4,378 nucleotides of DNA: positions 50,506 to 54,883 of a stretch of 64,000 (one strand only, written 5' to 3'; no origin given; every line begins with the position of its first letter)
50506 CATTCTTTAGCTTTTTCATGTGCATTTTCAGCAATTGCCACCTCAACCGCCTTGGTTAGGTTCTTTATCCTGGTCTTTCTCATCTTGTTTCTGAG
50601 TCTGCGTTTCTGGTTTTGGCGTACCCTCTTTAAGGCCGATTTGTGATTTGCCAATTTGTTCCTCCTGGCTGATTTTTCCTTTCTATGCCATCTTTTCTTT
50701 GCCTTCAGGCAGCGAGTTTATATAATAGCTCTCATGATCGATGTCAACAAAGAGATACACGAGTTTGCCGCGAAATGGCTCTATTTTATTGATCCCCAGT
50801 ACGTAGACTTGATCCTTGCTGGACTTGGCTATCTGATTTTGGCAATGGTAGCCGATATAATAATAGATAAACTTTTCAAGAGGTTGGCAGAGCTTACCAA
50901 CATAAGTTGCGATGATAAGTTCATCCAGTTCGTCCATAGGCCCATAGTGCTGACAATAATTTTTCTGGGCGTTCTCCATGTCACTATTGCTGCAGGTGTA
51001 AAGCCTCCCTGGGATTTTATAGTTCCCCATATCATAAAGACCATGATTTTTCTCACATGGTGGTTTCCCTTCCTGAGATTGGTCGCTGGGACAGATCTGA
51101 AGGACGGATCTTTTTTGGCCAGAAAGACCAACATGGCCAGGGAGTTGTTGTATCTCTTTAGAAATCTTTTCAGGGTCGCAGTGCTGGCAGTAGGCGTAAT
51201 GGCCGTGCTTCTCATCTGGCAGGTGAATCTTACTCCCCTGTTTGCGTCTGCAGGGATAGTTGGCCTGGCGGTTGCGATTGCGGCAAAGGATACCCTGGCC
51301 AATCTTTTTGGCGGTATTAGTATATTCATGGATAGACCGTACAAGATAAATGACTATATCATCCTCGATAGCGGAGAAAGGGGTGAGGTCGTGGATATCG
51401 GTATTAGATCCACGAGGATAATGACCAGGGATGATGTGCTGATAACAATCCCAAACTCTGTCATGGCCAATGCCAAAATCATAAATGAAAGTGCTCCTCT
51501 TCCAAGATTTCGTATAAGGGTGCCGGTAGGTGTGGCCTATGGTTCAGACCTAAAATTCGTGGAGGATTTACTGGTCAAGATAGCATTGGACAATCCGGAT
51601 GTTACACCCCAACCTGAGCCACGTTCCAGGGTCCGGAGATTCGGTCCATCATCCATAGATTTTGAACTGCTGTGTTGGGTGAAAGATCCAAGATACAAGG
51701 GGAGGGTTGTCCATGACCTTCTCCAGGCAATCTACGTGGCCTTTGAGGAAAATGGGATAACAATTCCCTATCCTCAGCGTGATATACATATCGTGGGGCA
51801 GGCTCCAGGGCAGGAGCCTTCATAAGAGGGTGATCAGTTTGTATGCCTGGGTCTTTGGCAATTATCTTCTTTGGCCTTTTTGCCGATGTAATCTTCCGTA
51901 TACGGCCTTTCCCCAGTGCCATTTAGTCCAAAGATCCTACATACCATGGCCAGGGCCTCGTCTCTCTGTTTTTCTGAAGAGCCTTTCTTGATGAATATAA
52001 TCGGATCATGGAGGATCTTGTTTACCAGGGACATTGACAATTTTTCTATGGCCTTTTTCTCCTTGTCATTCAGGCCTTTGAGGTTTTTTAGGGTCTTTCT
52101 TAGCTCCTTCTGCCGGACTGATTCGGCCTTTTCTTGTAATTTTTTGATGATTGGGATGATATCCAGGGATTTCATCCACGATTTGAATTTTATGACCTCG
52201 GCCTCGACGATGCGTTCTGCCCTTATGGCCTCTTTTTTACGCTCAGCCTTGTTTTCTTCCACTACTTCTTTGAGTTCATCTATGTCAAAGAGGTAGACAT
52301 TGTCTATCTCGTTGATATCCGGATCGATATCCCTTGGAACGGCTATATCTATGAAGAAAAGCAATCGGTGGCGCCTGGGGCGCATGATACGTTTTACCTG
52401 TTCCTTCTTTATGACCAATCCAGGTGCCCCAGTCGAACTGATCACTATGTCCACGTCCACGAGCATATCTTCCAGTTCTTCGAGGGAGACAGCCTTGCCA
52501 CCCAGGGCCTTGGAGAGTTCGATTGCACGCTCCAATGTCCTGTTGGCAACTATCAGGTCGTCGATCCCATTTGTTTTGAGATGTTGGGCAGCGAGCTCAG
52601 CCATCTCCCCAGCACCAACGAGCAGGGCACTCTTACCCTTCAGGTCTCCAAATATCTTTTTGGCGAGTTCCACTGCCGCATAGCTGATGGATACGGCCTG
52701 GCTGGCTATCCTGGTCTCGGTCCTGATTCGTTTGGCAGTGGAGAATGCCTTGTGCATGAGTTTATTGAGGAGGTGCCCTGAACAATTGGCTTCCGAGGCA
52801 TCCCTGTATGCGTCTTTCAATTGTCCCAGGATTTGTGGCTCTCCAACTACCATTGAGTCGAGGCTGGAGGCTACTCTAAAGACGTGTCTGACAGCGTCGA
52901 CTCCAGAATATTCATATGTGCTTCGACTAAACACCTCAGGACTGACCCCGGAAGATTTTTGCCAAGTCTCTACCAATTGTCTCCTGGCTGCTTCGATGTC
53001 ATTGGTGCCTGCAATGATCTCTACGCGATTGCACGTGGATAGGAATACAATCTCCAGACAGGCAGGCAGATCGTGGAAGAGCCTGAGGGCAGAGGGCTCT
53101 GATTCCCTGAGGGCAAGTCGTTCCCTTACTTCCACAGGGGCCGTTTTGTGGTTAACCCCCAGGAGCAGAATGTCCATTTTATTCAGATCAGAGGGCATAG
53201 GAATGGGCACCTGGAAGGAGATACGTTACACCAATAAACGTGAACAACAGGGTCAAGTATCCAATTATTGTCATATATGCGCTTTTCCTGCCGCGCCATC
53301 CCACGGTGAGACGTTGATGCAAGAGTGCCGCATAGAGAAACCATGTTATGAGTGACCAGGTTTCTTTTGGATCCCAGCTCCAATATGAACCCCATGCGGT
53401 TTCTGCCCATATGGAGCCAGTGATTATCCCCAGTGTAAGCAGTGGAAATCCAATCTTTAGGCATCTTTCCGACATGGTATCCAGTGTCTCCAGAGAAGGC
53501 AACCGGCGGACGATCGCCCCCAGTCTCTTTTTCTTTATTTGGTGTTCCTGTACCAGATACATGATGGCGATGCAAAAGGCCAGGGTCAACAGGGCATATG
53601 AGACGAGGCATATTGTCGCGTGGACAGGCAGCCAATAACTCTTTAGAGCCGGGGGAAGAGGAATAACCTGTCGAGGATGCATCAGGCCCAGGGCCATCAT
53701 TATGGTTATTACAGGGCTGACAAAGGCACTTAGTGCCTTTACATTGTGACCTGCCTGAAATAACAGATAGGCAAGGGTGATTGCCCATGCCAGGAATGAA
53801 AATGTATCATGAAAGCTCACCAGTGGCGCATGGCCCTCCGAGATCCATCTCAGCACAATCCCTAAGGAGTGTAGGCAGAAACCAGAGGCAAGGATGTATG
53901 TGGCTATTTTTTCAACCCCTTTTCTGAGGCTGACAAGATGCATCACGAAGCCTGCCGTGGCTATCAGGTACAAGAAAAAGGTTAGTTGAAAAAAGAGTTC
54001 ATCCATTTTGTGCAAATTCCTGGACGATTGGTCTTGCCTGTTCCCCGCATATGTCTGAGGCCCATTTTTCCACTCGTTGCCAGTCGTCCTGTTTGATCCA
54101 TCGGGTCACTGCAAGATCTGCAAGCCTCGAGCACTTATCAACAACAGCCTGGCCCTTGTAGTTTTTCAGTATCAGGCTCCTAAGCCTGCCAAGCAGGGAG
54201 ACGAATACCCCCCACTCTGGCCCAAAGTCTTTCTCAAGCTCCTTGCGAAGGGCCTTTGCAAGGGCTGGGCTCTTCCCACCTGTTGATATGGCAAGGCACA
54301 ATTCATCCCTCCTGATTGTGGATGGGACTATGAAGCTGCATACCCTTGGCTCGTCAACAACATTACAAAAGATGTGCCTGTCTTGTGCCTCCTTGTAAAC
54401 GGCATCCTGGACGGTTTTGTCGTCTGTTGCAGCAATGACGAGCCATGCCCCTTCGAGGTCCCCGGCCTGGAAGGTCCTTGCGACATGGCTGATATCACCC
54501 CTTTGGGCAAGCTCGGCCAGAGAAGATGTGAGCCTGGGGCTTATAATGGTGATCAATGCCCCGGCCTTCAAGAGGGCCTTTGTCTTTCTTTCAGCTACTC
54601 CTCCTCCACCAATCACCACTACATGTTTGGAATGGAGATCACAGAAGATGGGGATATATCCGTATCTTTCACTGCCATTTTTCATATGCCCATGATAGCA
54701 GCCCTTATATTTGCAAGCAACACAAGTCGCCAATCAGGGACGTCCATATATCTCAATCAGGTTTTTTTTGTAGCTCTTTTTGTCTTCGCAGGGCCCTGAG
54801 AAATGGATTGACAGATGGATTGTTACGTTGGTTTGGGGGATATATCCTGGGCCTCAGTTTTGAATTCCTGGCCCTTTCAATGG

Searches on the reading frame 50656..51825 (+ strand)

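Call 52: search_protein_families(library=pfam, proteins=[window:50656-51825:+], max_evalue=0.00001)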
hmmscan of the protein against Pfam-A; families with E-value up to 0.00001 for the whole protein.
window:50656-51825:+ (389 aa): 3 families
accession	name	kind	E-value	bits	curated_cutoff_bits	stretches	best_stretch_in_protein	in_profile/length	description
PF00924.24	MS_channel_2nd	-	3.4e-17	62.8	20.2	1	212-278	1-66/68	Mechanosensitive ion channel, beta-domain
PF21082.3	MS_channel_3rd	-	2.6e-16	60.3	21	1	287-370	1-88/88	Mechanosensitive ion channel MscS, C-terminal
PF21088.3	MS_channel_1st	-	1.5e-06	28.5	23.1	1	170-211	1-42/42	Mechanosensitive ion channel, transmembrane helices 2/3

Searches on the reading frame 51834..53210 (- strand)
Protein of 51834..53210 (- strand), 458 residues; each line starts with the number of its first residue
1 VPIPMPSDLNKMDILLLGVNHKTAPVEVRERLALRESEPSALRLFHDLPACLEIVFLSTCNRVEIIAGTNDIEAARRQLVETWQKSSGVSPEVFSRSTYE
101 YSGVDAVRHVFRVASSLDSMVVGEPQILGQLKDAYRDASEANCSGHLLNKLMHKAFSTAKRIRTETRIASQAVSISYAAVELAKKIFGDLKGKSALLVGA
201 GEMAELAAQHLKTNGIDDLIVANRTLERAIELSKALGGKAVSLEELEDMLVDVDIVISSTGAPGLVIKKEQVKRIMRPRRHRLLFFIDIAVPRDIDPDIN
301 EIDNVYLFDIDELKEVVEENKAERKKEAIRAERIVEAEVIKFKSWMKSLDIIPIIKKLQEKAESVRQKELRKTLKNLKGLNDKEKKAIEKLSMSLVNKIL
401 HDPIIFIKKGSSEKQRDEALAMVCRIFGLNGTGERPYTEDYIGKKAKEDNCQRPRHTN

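Call 52: search_protein_families(library=pfam, proteins=[window:51834-53210:-], max_evalue=0.00001)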
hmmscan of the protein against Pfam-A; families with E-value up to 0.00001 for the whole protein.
window:51834-53210:- (458 aa): 3 families
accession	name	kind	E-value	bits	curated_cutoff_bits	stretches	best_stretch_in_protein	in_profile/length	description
PF05201.20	GlutR_N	-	1.2e-50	171.7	27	1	17-166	1-151/151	Glutamyl-tRNAGlu reductase, N-terminal domain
PF01488.26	Shikimate_DH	-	1.3e-46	158.5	24.3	1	181-316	1-138/138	Shikimate / quinate 5-dehydrogenase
PF00745.25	GlutR_dimer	-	2.3e-30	105.3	22.9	1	330-429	1-99/99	Glutamyl-tRNAGlu reductase, dimerisation domain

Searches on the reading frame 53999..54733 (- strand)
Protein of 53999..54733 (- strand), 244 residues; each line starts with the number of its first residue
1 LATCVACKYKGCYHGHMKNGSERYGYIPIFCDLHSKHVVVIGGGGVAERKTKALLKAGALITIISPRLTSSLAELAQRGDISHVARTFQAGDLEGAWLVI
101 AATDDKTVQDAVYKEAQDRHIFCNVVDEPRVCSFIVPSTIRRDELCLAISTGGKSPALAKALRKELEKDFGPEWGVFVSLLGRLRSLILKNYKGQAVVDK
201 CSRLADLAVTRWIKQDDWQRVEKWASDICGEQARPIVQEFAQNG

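Call 52: search_protein_families(library=pfam, proteins=[window:53999-54733:-], max_evalue=0.00001)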
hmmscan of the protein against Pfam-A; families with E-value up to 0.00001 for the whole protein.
window:53999-54733:- (244 aa): 2 families
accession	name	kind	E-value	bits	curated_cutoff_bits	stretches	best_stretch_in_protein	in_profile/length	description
PF13241.12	NAD_binding_7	-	6.5e-33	113.9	22.1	1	29-138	1-104/104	Putative NAD(P)-binding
PF14824.11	Sirohm_synth_M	-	5.7e-09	35.7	25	1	145-168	4-27/28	Sirohaem biosynthesis protein central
